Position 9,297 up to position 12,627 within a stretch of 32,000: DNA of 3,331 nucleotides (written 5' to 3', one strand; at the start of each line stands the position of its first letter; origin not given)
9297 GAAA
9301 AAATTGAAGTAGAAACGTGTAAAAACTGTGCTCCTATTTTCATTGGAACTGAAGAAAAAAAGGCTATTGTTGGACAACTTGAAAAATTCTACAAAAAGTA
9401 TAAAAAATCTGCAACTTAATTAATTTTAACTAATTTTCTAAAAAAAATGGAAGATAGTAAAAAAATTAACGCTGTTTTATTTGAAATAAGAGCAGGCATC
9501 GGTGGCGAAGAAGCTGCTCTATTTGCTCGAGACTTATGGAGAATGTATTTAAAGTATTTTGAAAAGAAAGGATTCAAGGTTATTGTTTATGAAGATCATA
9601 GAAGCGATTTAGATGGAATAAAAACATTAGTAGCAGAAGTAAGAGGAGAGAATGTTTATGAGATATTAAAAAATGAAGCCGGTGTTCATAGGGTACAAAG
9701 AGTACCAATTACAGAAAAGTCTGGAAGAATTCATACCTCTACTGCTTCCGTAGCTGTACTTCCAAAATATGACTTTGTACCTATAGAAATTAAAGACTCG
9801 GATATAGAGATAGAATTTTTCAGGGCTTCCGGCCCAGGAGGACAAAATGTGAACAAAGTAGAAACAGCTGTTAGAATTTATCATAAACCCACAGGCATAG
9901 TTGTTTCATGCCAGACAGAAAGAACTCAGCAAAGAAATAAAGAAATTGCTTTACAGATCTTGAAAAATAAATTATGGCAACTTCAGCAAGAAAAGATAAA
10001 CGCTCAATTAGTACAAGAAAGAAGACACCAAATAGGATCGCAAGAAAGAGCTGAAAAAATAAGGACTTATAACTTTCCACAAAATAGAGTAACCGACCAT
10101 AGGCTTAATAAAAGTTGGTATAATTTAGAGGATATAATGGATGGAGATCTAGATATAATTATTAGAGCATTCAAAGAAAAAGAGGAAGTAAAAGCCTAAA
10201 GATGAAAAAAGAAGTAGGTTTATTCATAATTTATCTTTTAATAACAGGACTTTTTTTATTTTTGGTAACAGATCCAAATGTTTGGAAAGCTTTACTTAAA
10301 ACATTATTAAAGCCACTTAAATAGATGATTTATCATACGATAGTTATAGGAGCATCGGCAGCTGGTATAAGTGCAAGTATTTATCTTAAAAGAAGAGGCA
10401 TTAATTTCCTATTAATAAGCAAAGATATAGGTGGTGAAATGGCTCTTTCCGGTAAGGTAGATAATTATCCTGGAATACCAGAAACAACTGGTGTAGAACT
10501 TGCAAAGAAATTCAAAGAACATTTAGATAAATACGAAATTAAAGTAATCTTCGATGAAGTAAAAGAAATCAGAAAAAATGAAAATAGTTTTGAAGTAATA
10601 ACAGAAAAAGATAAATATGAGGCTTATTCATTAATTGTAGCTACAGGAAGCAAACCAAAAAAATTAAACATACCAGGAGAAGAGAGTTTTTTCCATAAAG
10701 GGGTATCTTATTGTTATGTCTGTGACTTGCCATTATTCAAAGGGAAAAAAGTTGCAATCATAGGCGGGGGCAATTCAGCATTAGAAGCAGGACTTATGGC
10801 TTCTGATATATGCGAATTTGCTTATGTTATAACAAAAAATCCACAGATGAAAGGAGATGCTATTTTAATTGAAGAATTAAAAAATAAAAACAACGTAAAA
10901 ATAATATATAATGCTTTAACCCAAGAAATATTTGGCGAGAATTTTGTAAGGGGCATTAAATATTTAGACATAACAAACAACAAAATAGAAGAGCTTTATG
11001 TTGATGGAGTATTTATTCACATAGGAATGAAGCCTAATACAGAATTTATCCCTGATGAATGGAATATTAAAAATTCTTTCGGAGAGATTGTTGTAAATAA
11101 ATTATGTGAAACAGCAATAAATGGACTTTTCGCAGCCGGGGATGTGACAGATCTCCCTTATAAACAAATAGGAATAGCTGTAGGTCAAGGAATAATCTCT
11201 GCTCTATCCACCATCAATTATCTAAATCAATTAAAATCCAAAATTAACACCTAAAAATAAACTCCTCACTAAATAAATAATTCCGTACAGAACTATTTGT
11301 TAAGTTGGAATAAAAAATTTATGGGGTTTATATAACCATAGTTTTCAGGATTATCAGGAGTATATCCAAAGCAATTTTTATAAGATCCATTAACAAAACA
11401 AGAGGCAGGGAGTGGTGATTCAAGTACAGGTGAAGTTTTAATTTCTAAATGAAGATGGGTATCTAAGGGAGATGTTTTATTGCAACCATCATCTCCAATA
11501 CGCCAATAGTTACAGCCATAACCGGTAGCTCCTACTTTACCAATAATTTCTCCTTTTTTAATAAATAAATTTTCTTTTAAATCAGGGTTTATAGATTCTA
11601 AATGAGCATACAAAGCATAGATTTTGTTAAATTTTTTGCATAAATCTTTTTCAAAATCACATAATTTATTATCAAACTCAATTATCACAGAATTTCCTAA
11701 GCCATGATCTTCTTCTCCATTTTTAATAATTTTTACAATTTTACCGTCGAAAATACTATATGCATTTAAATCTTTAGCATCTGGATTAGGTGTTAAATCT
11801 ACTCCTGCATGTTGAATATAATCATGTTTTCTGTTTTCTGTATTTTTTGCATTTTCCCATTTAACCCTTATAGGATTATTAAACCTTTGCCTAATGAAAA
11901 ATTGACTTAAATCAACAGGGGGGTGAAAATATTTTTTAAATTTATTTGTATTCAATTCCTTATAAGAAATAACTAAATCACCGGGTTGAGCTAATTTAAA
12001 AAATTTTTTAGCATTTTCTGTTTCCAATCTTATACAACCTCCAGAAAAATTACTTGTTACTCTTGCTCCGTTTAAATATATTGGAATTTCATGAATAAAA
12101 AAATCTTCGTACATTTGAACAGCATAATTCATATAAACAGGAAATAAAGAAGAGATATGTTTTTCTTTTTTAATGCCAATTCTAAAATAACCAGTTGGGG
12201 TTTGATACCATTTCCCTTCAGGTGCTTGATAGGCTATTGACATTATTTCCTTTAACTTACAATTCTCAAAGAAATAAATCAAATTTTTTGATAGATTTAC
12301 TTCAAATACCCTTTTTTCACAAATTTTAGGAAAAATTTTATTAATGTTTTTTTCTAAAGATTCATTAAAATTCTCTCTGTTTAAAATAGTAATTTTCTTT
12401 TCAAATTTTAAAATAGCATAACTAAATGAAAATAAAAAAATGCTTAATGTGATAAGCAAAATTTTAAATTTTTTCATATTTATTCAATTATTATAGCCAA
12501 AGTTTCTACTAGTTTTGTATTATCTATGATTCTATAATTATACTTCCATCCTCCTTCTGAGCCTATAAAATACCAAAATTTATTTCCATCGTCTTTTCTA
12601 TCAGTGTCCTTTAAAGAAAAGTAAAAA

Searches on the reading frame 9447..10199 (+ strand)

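Call 10: search_protein_families(library=pfam, proteins=[window:9447-10199:+])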
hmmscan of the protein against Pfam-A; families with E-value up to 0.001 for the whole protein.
window:9447-10199:+ (250 aa): 2 families
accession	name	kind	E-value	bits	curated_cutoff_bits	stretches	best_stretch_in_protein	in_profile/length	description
PF00472.26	RF-1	-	2.7e-41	140.6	35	1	113-219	5-116/116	RF-1 domain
PF03462.23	PCRF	-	2.6e-40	138.8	24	1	6-102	98-194/194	PCRF domain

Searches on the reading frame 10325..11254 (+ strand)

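Call 10: search_protein_families(library=pfam, proteins=[window:10325-11254:+])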
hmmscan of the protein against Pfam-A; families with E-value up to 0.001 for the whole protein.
window:10325-11254:+ (309 aa): 7 families
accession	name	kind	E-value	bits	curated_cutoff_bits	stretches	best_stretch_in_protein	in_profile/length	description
PF07992.20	Pyr_redox_2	-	9.3e-42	143.9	26.1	1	4-289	2-291/291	Pyridine nucleotide-disulphide oxidoreductase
PF13738.12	Pyr_redox_3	-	1.6e-27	97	30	1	54-272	78-305/305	Pyridine nucleotide-disulphide oxidoreductase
PF00070.33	Pyr_redox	-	2.1e-08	35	22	1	142-205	1-69/82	Pyridine nucleotide-disulphide oxidoreductase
PF03486.20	HI0933_like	-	5.5e-07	29.7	50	0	4-43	2-43/244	HI0933-like protein Rossmann domain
PF00890.30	FAD_binding_2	-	0.00011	22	20.4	0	5-35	2-32/414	FAD binding domain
PF01134.28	GIDA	-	0.00011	21.8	22.1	0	6-35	3-32/391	Glucose inhibited division protein A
PF13434.12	Lys_Orn_oxgnase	-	0.00061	19.5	21.3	1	78-155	117-203/339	L-lysine 6-monooxygenase/L-ornithine 5-monooxygenase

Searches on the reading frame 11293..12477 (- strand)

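Call 54: search_protein_families(library=pfam, proteins=[window:11293-12477:-])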
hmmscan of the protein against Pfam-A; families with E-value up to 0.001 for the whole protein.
window:11293-12477:- (394 aa): 2 families
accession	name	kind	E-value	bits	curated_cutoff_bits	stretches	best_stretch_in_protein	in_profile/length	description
PF03734.19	YkuD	-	3.8e-11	44.2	23.4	1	56-170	2-145/146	L,D-transpeptidase catalytic domain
PF01551.29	Peptidase_M23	-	3.7e-09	37.1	28.7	1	284-347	43-88/96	Peptidase family M23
